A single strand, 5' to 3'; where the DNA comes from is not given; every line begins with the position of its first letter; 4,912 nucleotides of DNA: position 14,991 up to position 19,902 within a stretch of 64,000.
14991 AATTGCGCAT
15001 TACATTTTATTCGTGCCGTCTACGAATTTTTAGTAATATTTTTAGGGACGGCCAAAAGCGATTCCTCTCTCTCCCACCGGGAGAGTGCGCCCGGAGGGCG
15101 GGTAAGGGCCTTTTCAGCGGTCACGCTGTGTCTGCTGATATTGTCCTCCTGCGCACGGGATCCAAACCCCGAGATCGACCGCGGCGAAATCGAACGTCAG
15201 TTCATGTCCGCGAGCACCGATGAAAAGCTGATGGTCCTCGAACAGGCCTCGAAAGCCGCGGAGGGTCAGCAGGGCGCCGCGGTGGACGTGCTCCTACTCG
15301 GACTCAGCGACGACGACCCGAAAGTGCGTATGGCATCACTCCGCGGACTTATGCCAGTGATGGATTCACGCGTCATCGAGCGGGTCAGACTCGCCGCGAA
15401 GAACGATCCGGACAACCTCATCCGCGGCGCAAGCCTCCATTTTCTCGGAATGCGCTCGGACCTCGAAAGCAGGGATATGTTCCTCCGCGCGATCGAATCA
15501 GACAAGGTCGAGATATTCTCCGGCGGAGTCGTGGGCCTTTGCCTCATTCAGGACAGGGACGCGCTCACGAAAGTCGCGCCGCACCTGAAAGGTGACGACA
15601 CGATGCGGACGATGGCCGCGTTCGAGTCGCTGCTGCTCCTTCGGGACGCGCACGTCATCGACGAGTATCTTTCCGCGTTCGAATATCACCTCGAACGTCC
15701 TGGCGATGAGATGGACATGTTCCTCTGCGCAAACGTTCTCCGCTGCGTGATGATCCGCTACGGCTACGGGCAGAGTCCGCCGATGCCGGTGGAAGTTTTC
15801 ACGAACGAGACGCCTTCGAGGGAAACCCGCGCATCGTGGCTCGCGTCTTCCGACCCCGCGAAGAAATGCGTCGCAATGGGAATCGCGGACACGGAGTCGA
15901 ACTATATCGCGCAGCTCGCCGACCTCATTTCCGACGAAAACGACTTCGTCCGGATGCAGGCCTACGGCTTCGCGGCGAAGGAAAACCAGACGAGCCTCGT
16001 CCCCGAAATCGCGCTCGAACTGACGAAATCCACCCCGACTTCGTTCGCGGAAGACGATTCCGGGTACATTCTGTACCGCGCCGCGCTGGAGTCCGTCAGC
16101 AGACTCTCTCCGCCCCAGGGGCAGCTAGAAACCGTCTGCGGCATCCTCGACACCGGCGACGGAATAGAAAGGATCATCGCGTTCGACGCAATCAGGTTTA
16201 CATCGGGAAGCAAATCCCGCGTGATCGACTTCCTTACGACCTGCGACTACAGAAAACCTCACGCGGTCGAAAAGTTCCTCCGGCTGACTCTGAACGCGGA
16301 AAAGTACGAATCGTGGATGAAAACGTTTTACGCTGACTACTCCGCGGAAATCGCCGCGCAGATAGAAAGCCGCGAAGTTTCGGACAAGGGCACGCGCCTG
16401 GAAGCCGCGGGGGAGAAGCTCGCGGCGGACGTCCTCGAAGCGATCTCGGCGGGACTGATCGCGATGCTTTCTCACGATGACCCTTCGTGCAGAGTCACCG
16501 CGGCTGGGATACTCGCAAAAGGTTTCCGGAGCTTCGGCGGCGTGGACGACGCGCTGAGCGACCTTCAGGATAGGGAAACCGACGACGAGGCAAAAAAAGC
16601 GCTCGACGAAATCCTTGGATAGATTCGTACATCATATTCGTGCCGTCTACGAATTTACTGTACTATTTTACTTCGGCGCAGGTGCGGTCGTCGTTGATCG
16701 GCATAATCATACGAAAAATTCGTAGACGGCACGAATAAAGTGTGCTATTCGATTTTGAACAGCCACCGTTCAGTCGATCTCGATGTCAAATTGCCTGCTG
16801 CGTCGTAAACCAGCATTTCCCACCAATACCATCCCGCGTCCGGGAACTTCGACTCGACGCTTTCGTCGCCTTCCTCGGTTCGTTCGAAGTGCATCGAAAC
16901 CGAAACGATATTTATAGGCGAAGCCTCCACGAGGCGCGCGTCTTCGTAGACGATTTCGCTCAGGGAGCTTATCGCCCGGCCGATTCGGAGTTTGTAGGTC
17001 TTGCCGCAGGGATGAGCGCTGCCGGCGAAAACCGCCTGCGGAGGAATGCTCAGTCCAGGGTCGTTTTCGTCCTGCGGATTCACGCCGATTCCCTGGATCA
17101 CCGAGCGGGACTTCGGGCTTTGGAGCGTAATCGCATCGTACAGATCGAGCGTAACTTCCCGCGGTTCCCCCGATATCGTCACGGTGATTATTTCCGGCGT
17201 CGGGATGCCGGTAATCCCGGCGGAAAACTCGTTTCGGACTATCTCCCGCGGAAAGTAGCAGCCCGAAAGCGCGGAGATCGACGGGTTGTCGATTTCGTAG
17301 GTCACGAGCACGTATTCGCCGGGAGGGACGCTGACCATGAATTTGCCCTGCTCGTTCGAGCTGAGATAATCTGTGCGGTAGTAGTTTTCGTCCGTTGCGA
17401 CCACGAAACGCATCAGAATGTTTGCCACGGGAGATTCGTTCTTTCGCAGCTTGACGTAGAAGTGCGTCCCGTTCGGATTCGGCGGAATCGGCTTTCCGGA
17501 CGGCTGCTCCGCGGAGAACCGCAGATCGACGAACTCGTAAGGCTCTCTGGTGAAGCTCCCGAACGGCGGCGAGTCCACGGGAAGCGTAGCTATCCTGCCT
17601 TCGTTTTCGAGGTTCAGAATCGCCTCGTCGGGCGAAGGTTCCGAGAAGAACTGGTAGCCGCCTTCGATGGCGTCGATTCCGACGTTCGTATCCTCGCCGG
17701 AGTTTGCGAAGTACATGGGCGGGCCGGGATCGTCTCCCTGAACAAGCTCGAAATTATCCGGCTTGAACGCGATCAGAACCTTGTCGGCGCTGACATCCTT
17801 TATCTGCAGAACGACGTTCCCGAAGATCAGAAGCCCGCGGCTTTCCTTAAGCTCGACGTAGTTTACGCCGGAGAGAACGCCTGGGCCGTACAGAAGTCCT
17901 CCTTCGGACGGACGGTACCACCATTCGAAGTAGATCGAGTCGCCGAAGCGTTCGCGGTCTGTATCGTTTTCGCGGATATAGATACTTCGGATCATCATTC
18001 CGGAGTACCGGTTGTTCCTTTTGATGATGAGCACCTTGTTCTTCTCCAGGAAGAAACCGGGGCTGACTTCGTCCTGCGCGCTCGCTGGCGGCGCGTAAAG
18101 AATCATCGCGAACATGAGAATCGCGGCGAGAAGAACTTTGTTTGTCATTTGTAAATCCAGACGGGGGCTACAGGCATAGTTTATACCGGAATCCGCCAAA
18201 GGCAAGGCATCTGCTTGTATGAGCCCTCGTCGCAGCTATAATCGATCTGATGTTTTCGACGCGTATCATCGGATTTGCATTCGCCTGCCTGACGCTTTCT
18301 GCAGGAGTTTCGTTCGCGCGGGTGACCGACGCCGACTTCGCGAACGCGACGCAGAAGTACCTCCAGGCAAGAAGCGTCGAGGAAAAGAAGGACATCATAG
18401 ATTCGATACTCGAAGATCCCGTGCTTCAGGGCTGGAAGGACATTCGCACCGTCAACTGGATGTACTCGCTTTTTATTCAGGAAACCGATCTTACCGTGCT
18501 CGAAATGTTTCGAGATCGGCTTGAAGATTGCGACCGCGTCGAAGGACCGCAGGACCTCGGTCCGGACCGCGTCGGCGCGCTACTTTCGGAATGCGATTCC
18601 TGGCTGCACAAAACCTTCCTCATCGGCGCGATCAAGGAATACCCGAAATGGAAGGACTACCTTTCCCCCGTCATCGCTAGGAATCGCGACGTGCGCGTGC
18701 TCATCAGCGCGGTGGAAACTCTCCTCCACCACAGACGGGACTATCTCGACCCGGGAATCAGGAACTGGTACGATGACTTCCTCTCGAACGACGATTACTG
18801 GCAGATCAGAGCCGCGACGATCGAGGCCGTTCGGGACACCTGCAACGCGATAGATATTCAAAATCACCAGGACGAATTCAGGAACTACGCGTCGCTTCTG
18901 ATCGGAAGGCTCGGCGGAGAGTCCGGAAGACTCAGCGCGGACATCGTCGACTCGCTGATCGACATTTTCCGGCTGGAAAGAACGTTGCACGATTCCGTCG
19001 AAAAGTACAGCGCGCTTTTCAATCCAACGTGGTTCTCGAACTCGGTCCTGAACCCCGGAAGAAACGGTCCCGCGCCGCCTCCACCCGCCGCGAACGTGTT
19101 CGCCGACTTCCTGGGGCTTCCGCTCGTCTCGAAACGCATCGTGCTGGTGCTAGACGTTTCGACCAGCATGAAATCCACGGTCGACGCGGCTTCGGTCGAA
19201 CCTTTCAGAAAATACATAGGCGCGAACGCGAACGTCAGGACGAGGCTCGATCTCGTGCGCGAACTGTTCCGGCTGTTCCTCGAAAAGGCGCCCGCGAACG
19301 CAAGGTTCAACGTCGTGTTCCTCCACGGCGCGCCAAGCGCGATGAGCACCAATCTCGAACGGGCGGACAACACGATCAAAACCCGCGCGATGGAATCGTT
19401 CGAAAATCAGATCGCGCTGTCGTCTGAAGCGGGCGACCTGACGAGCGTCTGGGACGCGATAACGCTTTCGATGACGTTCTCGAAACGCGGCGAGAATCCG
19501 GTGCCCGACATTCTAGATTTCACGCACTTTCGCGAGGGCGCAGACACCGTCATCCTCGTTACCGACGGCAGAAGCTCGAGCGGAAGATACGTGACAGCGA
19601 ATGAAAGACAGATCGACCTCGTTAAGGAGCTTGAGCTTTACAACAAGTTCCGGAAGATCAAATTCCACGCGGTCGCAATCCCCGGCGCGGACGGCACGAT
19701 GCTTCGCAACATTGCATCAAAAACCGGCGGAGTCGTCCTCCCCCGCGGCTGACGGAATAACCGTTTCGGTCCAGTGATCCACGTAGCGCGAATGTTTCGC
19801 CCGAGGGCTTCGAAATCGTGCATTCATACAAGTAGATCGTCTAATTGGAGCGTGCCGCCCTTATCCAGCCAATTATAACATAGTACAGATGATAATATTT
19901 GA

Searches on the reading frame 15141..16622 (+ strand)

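Call 74: search_protein_families(library=pfam, proteins=[window:15141-16622:+], max_evalue=0.00001)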
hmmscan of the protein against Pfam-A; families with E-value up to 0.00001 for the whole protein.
window:15141-16622:+ (493 aa): 2 families
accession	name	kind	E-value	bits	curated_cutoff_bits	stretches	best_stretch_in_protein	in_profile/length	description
PF13646.12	HEAT_2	-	7.1e-11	42.7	27.7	0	49-124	2-77/88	HEAT repeats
PF02985.28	HEAT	-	5.1e-08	32.9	23.5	0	49-70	3-24/31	HEAT repeat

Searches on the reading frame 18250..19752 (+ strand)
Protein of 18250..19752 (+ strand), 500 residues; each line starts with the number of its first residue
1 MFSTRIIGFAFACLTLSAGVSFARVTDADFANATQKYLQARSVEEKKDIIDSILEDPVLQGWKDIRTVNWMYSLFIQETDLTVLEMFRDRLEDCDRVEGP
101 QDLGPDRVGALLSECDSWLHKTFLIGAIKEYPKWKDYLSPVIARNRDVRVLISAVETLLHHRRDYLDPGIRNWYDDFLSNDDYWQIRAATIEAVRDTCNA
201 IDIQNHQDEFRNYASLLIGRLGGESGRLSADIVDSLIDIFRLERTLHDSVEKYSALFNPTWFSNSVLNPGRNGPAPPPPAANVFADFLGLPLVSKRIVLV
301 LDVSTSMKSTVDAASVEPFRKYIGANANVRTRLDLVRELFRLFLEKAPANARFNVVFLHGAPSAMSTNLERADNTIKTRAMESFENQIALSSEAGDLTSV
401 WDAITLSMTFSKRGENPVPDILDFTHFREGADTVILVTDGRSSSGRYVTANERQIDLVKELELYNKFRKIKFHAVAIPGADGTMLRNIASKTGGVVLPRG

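Call 74: search_protein_families(library=pfam, proteins=[window:18250-19752:+], max_evalue=0.00001)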
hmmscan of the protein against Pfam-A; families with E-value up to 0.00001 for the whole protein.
window:18250-19752:+ (500 aa): 1 family
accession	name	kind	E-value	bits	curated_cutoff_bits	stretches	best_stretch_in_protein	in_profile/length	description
PF13768.12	VWA_3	-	3.1e-06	27.7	27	0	333-495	17-152/155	von Willebrand factor type A domain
